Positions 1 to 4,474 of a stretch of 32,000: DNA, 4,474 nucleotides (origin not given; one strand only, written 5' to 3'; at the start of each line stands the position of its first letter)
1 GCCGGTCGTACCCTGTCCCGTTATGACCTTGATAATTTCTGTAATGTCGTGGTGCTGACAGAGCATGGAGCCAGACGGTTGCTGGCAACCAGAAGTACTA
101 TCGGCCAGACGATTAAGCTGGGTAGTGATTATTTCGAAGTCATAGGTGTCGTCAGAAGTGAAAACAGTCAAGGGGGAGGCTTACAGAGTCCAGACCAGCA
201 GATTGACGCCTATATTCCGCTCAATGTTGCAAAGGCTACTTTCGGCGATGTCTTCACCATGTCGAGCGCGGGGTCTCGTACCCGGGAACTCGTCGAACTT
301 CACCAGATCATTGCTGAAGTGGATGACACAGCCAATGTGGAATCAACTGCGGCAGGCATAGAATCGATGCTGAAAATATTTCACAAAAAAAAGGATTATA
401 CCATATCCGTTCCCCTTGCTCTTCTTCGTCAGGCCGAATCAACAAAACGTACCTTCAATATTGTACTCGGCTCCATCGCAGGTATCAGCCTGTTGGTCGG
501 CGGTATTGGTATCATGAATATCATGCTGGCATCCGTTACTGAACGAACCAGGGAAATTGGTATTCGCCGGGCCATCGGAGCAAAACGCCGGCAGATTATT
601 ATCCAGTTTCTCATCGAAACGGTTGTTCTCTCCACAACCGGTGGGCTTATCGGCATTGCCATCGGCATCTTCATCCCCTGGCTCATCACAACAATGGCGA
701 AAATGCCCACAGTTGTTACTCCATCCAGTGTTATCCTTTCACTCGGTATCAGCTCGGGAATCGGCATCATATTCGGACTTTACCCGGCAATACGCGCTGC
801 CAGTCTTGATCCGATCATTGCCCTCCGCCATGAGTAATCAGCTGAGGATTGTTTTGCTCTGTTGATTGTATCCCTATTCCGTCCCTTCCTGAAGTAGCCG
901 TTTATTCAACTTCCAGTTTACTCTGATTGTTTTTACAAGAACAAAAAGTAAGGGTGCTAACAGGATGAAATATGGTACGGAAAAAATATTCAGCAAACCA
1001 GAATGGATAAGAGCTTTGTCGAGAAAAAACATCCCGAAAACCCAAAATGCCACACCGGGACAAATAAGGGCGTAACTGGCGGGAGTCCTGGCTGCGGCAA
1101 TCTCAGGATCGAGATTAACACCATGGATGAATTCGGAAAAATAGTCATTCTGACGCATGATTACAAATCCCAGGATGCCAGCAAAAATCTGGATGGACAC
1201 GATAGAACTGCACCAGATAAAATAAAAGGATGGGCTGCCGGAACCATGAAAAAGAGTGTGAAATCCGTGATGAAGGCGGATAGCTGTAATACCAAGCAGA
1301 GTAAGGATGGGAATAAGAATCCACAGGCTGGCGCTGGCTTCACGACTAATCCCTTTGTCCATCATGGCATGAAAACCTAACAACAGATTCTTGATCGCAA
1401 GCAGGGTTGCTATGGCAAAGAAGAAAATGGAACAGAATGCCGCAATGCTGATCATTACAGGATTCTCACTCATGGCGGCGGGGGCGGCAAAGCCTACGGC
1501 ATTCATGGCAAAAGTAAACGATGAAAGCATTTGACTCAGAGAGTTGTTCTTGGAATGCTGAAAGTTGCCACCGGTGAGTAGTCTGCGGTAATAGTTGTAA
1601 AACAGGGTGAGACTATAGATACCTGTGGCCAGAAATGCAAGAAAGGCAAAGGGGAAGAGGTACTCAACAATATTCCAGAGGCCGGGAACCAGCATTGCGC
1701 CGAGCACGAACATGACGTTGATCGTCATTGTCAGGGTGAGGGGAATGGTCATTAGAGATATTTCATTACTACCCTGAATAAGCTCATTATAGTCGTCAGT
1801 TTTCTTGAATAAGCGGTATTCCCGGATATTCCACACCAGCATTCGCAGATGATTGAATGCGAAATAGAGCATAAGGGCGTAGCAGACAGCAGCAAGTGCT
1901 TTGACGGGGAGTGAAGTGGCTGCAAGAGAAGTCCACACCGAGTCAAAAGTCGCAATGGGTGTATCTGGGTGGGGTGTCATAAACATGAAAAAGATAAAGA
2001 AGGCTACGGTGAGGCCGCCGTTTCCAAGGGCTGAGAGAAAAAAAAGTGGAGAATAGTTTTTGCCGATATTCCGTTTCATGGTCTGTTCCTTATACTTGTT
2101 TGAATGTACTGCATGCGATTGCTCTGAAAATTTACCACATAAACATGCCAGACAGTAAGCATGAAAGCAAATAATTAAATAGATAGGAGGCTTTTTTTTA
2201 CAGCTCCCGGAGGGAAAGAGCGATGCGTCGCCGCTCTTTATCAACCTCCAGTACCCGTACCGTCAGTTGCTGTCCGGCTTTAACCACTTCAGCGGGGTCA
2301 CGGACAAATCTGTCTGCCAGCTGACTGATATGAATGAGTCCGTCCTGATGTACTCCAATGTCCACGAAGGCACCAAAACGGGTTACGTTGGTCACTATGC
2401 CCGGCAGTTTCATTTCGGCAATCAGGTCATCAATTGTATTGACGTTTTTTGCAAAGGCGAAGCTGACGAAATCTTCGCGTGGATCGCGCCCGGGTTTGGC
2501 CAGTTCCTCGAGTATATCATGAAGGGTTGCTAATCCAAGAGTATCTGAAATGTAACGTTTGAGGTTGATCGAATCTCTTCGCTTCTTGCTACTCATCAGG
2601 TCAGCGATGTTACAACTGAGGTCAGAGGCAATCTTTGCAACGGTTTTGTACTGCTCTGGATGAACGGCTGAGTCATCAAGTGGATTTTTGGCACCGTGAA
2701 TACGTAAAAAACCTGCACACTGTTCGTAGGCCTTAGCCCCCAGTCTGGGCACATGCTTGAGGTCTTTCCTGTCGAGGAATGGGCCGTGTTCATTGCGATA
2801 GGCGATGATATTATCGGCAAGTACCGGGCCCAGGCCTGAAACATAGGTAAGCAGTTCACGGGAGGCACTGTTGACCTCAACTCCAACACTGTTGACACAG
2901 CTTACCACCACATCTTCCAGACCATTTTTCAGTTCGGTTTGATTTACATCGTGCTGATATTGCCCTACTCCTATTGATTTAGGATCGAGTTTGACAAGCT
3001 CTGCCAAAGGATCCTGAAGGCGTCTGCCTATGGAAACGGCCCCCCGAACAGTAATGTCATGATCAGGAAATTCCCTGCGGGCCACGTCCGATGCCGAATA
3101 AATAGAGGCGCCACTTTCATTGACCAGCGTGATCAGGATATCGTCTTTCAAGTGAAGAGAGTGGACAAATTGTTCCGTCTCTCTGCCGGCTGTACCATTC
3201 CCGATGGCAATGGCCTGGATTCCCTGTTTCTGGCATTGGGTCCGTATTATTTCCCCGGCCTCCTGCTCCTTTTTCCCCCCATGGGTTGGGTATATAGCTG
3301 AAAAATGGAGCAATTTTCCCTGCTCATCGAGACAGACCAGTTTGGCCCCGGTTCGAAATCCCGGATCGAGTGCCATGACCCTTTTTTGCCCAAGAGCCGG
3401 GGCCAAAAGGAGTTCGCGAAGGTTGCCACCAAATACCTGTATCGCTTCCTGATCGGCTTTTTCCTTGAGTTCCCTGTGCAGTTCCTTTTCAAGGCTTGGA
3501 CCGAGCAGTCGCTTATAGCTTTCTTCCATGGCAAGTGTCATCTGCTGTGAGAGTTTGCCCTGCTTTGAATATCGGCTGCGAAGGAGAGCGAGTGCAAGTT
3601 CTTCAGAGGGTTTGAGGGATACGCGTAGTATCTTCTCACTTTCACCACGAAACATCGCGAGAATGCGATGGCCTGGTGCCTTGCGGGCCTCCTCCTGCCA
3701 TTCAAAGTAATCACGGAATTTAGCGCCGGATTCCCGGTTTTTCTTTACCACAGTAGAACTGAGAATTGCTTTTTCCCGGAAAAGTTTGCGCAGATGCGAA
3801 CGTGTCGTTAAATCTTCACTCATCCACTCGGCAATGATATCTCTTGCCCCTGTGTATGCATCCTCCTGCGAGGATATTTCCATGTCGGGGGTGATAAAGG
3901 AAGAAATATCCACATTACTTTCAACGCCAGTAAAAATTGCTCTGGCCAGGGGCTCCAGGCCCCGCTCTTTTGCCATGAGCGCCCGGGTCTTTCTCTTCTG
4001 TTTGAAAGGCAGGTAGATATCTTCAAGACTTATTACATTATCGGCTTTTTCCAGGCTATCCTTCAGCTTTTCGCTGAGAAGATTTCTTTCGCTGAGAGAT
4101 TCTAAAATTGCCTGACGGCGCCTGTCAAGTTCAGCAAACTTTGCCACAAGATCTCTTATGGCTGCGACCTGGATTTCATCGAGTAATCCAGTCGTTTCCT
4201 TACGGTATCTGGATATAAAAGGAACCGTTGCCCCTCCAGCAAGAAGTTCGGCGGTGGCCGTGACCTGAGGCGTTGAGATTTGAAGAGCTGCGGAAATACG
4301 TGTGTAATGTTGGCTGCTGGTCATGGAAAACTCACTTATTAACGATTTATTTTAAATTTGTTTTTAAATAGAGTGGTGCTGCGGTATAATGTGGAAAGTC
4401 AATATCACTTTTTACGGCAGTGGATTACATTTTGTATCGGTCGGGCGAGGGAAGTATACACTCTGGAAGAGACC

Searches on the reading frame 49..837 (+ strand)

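Call 10: search_protein_families(library=pfam, proteins=[window:49-837:+])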
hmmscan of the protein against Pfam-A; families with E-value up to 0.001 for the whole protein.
window:49-837:+ (262 aa): 2 families
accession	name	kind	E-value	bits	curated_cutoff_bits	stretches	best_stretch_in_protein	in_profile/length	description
PF02687.27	FtsX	-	8.7e-24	84.3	25.5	1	142-255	2-120/120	FtsX-like permease C-terminal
PF12704.14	MacB_PCD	-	3.7e-09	37.6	27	1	1-106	123-206/207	MacB-like periplasmic core domain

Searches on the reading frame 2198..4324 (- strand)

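Call 10: search_protein_families(library=pfam, proteins=[window:2198-4324:-])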
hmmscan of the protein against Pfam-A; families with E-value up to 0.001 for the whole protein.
window:2198-4324:- (708 aa): 9 families
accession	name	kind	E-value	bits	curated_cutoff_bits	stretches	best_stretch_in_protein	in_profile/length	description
PF16921.10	Tex_YqgF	-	2e-45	154.7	27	1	314-437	1-126/126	Tex protein YqgF-like domain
PF22706.1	Tex_central_region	-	2.8e-32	112.6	27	1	140-298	10-178/178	Tex central region-like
PF12836.13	HHH_3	-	2.3e-27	95.3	27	1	477-541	1-65/65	Helix-hairpin-helix motif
PF17674.7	HHH_9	-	3.6e-24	85.8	23.1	1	547-616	1-70/70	HHH domain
PF09371.15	Tex_N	-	2.3e-23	82.1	32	1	6-77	3-74/75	Tex-like protein N-terminal domain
PF00575.29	S1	-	1.3e-22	80.3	22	1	638-706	6-74/74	S1 RNA binding domain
PF14635.12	HHH_7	-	4.2e-10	40.3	27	1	450-542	5-103/104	Helix-hairpin-helix motif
PF23459.1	S1_RRP5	-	9.9e-07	29.7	27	1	638-705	5-72/72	RRP5 S1 domain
PF14639.11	YqgF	-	2.7e-06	27.7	35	1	387-445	84-148/150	Holliday-junction resolvase-like of SPT6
